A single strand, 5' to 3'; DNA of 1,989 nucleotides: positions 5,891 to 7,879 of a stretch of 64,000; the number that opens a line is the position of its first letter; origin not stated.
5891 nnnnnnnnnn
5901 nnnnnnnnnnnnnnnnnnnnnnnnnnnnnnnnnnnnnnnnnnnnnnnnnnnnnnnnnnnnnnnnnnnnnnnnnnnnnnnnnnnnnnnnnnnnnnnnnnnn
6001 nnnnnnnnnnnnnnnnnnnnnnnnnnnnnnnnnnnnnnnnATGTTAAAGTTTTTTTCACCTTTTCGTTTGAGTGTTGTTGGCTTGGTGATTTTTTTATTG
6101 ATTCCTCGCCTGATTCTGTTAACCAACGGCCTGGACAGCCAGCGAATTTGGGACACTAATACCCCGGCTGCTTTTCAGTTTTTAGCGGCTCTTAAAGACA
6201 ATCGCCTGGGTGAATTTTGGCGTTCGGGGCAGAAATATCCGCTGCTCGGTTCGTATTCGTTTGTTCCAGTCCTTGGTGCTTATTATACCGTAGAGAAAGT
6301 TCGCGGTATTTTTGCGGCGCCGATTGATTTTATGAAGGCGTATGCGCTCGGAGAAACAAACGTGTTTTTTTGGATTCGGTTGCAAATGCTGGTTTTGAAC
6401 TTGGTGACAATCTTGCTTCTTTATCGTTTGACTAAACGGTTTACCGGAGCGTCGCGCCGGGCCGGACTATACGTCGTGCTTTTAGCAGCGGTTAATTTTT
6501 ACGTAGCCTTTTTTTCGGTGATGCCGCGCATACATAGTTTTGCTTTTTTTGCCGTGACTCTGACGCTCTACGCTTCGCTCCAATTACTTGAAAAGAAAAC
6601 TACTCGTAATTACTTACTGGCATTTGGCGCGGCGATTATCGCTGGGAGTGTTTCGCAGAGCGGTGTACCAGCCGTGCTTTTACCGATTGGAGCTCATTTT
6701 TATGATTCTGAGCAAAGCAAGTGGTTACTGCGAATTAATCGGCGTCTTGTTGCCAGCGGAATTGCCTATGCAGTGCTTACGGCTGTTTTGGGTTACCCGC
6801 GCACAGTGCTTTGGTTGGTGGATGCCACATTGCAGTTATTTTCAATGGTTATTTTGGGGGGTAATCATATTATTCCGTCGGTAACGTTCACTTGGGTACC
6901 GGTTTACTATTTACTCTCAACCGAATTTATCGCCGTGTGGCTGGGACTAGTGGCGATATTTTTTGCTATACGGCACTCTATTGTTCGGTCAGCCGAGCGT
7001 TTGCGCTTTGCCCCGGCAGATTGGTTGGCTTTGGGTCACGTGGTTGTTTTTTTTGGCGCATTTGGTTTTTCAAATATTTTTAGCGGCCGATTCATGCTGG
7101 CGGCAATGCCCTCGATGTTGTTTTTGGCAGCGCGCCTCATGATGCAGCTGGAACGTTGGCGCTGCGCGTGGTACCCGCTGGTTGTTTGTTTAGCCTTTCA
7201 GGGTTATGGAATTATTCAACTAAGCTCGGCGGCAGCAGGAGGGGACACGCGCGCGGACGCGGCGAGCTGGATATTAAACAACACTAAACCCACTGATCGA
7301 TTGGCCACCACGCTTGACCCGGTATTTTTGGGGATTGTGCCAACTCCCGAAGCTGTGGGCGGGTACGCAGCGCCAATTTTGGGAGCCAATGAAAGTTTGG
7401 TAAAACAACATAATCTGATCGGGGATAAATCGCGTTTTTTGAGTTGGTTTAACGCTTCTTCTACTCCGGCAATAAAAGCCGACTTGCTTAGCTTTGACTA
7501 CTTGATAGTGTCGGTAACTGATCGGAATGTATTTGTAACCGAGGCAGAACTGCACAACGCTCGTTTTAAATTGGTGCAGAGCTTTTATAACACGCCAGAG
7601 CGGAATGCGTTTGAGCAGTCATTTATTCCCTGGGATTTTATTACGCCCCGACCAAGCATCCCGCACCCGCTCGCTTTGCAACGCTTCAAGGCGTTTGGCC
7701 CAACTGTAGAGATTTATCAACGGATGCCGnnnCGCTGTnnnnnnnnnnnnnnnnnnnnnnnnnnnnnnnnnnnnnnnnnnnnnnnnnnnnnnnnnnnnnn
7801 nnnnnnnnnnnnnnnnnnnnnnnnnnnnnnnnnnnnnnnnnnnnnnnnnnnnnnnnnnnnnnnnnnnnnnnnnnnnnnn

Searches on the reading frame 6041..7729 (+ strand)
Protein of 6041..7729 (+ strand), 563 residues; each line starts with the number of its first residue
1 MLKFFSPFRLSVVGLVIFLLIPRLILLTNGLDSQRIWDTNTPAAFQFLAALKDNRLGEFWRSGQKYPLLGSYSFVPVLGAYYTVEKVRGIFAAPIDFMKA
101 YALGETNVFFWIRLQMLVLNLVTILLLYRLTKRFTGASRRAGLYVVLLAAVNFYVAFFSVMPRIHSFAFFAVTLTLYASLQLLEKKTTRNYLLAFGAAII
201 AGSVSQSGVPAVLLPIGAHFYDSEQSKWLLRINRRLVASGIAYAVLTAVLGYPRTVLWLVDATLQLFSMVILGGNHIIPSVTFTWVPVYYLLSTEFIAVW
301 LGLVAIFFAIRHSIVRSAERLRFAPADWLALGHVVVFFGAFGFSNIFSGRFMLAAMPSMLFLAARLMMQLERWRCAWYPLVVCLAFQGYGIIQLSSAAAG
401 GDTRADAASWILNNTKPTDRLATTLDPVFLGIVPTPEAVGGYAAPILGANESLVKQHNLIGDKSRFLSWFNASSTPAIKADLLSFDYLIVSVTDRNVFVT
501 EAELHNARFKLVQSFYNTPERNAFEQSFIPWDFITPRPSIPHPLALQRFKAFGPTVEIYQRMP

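Call 35: search_protein_families(library=pfam, proteins=[window:6041-7729:+], max_evalue=0.00001)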
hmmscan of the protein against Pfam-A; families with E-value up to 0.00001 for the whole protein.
window:6041-7729:+ (563 aa): 0 families

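Call 37: search_protein_families(library=pfam, proteins=[window:6041-7729:+], max_evalue=0.1)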
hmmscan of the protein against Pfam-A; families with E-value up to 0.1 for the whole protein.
window:6041-7729:+ (563 aa): 1 family
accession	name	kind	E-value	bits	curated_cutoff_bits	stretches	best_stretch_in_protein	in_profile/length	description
PF13231.12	PMT_2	-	4.8e-05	24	26.1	1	109-249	21-150/160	Dolichyl-phosphate-mannose-protein mannosyltransferase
